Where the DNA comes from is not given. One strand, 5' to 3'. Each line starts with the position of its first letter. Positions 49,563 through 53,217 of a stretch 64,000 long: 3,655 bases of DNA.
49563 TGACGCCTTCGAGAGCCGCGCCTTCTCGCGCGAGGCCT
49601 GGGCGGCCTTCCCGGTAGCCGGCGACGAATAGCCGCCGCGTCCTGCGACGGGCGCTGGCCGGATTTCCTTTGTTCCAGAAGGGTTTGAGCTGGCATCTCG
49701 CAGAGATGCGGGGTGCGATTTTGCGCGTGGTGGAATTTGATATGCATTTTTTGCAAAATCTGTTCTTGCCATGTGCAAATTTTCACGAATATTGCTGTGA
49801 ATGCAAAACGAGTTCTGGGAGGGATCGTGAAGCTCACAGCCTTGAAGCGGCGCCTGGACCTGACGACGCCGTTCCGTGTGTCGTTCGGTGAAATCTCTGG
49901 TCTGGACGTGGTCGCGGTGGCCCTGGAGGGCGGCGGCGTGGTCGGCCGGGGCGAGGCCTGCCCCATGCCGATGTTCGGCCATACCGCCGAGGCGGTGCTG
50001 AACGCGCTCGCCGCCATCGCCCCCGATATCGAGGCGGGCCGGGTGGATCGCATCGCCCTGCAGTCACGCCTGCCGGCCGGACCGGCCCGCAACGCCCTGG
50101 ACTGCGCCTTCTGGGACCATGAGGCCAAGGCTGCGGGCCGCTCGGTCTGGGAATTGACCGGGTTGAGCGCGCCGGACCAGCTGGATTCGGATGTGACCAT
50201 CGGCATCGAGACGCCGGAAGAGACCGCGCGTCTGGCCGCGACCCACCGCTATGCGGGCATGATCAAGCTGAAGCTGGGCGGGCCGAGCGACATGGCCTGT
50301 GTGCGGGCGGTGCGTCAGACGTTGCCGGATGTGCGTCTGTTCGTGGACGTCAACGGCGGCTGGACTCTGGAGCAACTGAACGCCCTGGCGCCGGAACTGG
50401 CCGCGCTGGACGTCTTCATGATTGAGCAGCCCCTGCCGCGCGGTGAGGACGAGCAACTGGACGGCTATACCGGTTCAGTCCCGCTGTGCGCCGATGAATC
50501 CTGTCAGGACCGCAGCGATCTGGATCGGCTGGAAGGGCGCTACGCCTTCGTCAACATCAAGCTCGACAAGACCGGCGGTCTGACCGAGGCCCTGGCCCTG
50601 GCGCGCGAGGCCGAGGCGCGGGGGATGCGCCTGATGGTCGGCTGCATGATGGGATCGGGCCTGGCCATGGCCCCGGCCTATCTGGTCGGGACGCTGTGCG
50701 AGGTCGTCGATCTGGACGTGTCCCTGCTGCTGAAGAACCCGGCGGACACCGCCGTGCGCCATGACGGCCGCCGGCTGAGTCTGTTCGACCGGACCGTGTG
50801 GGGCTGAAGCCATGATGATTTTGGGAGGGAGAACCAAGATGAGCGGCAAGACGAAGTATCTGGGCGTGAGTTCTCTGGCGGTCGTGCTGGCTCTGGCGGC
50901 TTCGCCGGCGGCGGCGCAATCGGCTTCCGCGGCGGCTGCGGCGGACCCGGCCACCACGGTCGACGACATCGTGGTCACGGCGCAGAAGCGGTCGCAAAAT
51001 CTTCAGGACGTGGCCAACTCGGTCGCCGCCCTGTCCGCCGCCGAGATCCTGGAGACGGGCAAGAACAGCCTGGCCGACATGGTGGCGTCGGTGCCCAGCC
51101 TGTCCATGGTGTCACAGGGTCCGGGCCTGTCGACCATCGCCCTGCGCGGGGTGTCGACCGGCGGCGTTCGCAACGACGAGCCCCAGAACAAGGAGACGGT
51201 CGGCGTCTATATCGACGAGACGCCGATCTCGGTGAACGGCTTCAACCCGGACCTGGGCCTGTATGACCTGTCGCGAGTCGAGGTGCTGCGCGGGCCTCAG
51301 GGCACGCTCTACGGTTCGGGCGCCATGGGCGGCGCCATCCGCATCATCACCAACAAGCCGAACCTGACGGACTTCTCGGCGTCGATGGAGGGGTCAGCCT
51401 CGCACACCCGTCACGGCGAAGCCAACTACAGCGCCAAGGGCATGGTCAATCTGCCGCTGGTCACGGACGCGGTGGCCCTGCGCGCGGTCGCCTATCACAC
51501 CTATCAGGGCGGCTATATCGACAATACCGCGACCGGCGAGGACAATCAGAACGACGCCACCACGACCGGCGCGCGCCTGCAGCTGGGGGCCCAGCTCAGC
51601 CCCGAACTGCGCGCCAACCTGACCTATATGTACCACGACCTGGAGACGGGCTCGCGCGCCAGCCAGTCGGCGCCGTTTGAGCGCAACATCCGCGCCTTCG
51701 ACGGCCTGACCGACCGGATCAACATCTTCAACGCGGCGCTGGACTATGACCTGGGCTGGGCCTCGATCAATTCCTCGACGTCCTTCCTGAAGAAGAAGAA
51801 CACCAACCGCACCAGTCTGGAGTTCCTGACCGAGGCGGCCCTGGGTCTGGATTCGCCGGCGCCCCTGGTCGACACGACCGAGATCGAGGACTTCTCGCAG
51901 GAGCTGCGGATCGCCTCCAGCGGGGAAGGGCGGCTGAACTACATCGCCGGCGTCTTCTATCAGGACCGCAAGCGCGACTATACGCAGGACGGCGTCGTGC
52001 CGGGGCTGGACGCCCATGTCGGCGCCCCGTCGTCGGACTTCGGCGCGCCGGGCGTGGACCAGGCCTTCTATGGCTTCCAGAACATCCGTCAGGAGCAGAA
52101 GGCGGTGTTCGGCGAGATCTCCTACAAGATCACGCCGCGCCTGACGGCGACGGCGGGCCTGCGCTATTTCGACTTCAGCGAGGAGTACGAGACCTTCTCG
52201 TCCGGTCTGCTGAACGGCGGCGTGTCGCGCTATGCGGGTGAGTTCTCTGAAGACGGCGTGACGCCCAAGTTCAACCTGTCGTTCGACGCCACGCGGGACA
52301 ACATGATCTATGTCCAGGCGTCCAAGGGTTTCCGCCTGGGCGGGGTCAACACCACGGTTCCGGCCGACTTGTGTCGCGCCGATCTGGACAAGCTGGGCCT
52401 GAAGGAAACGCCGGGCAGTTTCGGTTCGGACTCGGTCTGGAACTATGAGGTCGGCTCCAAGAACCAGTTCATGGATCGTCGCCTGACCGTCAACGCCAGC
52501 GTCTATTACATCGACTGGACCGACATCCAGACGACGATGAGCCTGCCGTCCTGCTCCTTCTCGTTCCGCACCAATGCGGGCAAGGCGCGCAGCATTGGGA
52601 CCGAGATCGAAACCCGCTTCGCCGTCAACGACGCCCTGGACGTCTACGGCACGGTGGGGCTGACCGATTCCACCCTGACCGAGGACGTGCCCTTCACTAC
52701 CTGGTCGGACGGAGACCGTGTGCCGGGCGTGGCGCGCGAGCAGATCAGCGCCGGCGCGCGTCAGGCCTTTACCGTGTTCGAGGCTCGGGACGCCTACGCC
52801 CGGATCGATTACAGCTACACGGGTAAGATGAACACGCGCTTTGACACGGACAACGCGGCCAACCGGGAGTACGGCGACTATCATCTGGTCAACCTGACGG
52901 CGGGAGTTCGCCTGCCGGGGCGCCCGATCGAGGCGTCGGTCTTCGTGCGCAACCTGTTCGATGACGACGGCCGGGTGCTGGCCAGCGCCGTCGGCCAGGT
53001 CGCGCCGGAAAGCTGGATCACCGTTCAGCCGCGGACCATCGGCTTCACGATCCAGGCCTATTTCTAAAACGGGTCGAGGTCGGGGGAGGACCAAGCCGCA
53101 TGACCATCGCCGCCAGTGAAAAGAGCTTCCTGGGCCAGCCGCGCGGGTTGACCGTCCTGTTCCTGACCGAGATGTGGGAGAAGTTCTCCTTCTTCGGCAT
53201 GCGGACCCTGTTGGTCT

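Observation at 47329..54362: Putative TonB-dependent utilisation locus for D-amino-acid-containing peptides (e.g. peptidoglycan stem peptides)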

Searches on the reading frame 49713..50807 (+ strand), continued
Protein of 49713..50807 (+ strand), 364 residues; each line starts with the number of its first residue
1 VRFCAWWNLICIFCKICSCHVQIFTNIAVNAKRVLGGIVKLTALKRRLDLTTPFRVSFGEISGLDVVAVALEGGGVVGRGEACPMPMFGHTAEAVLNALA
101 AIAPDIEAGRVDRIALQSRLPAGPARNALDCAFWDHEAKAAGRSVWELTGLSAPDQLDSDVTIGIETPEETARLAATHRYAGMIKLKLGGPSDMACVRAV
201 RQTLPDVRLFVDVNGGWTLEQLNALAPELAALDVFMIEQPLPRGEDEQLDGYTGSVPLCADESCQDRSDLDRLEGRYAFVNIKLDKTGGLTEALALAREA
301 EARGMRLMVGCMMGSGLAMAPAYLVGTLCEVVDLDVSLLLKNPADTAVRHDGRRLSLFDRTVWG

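Call 95: search_protein_families(library=pfam, proteins=[L037:160-1116:+, L037:1217-4372:+, L037:4800-5390:+, L037:5350-6132:+, L037:5921-6439:+, L037:14654-15397:-, L037:15394-16074:-, L037:16007-19558:-, L037:19708-20739:-], max_evalue=0.00001)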
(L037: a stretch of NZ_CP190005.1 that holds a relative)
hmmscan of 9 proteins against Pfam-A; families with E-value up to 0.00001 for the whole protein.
L037:160-1116:+ (318 aa): 2 families
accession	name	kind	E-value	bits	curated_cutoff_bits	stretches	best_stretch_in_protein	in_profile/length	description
PF04773.18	FecR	-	5e-16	59.4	24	1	114-206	2-97/97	FecR protein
PF16220.10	DUF4880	-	1.3e-15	57.4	25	1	15-57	1-43/43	Domain of unknown function (DUF4880)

L037:1217-4372:+ (1051 aa): 3 families
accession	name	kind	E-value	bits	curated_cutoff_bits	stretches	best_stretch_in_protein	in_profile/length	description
PF00593.30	TonB_dep_Rec_b-barrel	-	9e-41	141.6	27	1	442-857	30-436/436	TonB dependent receptor-like, beta-barrel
PF07715.20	Plug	-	1.3e-15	58.2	23.9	1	157-263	5-106/107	TonB-dependent Receptor Plug Domain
PF07660.19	STN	-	1.9e-07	31.2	28.4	1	61-110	1-51/52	Secretin and TonB N terminus short domain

L037:4800-5390:+ (196 aa): 1 family
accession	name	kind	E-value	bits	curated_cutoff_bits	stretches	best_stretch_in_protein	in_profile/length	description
PF01126.25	Heme_oxygenase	-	5.2e-19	69.3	23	1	10-189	4-200/204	Heme oxygenase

L037:5350-6132:+ (260 aa): 2 families
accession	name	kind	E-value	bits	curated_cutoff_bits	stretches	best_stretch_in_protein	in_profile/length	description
PF03544.19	TonB_C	-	3.7e-15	56.6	24.6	1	179-255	2-77/79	Gram-negative bacterial TonB protein C-terminal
PF13103.11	TonB_2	-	1e-11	45.2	22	1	166-246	2-78/85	TonB C terminal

L037:5921-6439:+ (172 aa): 0 families

L037:14654-15397:- (247 aa): 2 families
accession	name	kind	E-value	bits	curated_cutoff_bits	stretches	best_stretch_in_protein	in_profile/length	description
PF03544.19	TonB_C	-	9.9e-16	58.4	24.6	1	167-234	2-69/79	Gram-negative bacterial TonB protein C-terminal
PF13103.11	TonB_2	-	7e-11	42.5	22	1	154-230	2-74/85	TonB C terminal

L037:15394-16074:- (226 aa): 1 family
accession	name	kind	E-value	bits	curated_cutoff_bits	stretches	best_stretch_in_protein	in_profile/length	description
PF01126.25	Heme_oxygenase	-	9.1e-21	75.1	23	1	33-212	4-200/204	Heme oxygenase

L037:16007-19558:- (1183 aa): 4 families
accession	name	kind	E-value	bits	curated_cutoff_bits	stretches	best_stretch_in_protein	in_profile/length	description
PF00593.30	TonB_dep_Rec_b-barrel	-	5e-41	142.4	27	1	442-861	16-436/436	TonB dependent receptor-like, beta-barrel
PF07715.20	Plug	-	1.2e-15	58.4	23.9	1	161-267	5-106/107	TonB-dependent Receptor Plug Domain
PF13505.12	OMP_b-brl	-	1.3e-10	42.2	28.7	1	909-1115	16-166/175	Outer membrane protein beta-barrel domain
PF07660.19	STN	-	2.6e-10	40.3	28.4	1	68-116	2-51/52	Secretin and TonB N terminus short domain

L037:19708-20739:- (343 aa): 2 families
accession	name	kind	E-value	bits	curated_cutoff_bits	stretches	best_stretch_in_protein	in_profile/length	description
PF04773.18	FecR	-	1.8e-23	83.2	24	1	140-232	2-97/97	FecR protein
PF16220.10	DUF4880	-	4.2e-12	46.2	25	1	49-88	1-40/43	Domain of unknown function (DUF4880)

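Call 106: search_protein_representatives(protein=window:49827-50807:+)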
Query: 326 residues. Proteins with E-value up to 0.001 (for the whole library): 10211; up to 1e-10: 4139; up to 1e-30: 632. The best 150 are listed.
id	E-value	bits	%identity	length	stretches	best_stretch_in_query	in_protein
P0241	1.2e-190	649.3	89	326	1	1-326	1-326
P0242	1.7e-77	277.5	48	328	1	2-326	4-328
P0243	5.3e-76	272.6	47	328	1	10-326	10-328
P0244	3.5e-75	269.9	47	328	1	3-307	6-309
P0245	5.1e-75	269.3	46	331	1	14-326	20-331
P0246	1.0e-74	268.4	47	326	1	7-326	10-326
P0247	5.2e-74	266.0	47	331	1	4-326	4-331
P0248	1.1e-73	264.9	46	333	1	2-326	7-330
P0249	1.1e-72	261.6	49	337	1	14-311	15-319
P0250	1.9e-72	260.9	46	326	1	1-326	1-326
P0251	2.0e-72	260.8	44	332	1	12-326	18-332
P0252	2.9e-72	260.3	45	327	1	15-326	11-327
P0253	1.6e-71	257.9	43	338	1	11-307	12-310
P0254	1.7e-71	257.8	43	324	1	2-326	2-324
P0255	2.5e-71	257.2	47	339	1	12-311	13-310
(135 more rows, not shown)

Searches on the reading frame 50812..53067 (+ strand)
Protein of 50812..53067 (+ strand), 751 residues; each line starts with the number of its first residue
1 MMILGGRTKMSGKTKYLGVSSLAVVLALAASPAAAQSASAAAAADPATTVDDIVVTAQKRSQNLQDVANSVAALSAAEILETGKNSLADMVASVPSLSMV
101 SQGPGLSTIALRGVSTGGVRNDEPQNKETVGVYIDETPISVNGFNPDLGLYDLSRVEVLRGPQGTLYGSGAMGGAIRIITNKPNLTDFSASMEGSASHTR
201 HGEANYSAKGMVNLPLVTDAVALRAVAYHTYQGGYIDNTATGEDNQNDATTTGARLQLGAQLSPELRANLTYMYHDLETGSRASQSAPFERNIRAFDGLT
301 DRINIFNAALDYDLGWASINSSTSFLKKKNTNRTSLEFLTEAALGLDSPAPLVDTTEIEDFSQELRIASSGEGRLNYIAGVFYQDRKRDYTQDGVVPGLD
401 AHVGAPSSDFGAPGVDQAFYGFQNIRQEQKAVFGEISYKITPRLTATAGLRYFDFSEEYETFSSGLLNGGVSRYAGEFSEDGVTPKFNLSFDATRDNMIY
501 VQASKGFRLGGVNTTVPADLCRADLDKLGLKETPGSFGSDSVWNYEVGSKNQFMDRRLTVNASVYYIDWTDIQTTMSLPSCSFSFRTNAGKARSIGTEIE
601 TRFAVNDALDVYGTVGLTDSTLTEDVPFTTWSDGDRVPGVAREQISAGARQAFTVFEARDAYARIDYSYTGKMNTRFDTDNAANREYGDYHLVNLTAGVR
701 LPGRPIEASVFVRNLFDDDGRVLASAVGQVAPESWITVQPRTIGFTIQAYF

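Call 3: search_protein_families(library=pfam, proteins=[window:50812-53067:+])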
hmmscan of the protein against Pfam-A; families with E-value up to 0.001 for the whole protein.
window:50812-53067:+ (751 aa): 2 families
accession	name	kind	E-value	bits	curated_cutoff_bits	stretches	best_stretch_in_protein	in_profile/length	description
PF00593.30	TonB_dep_Rec_b-barrel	-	1.6e-33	117.7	27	1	261-715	29-436/436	TonB dependent receptor-like, beta-barrel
PF07715.20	Plug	-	2.5e-18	67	23.9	1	64-175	2-107/107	TonB-dependent Receptor Plug Domain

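Call 4: search_protein_families(library=ncbifam, proteins=[window:50812-53067:+])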
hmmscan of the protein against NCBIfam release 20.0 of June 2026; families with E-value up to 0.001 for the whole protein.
window:50812-53067:+ (751 aa): 29 families (the best 25 are shown)
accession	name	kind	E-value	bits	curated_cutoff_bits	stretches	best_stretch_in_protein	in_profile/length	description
TIGR01783.1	TonB-siderophor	subfamily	1.9e-36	125.9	223.5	1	66-751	1-649/649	TonB-dependent siderophore receptor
TIGR01785.1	TonB-hemin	subfamily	2e-24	86.1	316.85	1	51-730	2-664/677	TonB-dependent heme/hemoglobin receptor family protein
TIGR01786.1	TonB-hemlactrns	subfamily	3.1e-21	75.4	323.75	1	51-508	1-463/719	TonB-dependent hemoglobin/transferrin/lactoferrin family receptor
NF010010.0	PRK13483.1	equivalog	1.7e-20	72.6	927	1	26-331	9-314/660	ligand-gated channel protein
NF053590.1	TonB_dep_TOL0244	equivalog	2.9e-17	62.5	645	2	52-211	12-170/604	TOL_0244 family TonB-dependent receptor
NF010038.0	PRK13513.1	equivalog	6.3e-16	58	942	1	33-203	18-186/659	ligand-gated channel protein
NF007465.0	PRK10044.1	equivalog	1.6e-15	56.4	803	2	539-649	527-630/726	ferrichrome porin FhuA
NF007478.2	PRK10064.1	equivalog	3.7e-14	51.9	745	1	38-334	14-303/663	catecholate siderophore receptor CirA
NF049944.1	TonB_dep_PUIUD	equivalog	4.1e-14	51.8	850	1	431-575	395-529/686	TonB-dependent receptor, PUIUD motif-type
NF010011.0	PRK13484.1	equivalog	1.6e-13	49.8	1197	1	37-249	20-227/682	IreA family TonB-dependent siderophore receptor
TIGR01779.1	TonB-B12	equivalog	2.2e-13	49.6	599.7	1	28-210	10-188/614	TonB-dependent vitamin B12 receptor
NF050067.1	TonBEntbctnRecCfrA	equivalog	2.4e-12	46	1200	1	36-252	12-232/698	TonB-dependent ferric enterobactin receptor CfrA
NF049946.1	TonB_dep_CU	exception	3.5e-12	45.5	700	1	430-718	397-659/683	TonB-dependent receptor, CU motif-type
NF041535.1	TonB_rec_PqqU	equivalog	5.8e-12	44.7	1200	1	437-718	379-641/676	TonB-dependent receptor PqqU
NF010012.0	PRK13486.1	equivalog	1.2e-11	43.8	924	1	37-262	17-241/696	TonB-dependent receptor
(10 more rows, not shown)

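Call 56: search_solved_structures(query=window:50812-53067:+, max_evalue=1e-8)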
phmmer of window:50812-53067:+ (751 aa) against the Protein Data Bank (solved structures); distinct sequences matched with E-value up to 1e-8: 11.
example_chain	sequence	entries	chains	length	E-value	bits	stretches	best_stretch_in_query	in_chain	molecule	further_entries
4epa_A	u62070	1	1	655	1.4e-23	86.3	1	52-249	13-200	Pesticin receptor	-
8a8c_A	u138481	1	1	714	2.1e-11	46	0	28-185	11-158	Ferrichrome outer membrane transporter/phage receptor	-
2fcp_A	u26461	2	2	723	2.2e-11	46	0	28-185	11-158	PROTEIN (FERRIC HYDROXAMATE UPTAKE RECEPTOR) | FhuA iron-ferrichrome transporter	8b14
8a60_A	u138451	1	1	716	2.2e-11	45.9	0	28-185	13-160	Ferrichrome outer membrane transporter/phage receptor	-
1qff_A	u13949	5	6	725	2.3e-11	45.9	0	28-185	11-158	FERRIC HYDROXAMATE UPTAKE RECEPTOR | PROTEIN (FERRIC HYDROXAMATE UPTAKE RECEPTOR) | FERRIC HYDROXAMATE RECEPTOR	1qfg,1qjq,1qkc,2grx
2hdf_A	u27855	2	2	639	5.6e-11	44.6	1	52-226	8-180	Colicin I receptor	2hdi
1fcp_A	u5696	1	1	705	9.4e-11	43.9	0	542-629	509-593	PROTEIN (FERRIC HYDROXAMATE UPTAKE RECEPTOR)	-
1fi1_A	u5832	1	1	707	9.8e-11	43.8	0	542-629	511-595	FERRICHROME-IRON RECEPTOR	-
4cu4_A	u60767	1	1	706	1.1e-10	43.6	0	542-629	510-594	FERRICHROME-IRON RECEPTOR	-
1by3_A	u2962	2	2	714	1.2e-10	43.5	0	28-185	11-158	PROTEIN (FERRICHROME-IRON RECEPTOR PRECURSOR (FHUA)) | FERRIC HYDROXAMATE UPTAKE PROTEIN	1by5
9nn6_A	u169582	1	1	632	1.2e-10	43.5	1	53-226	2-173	Colicin I receptor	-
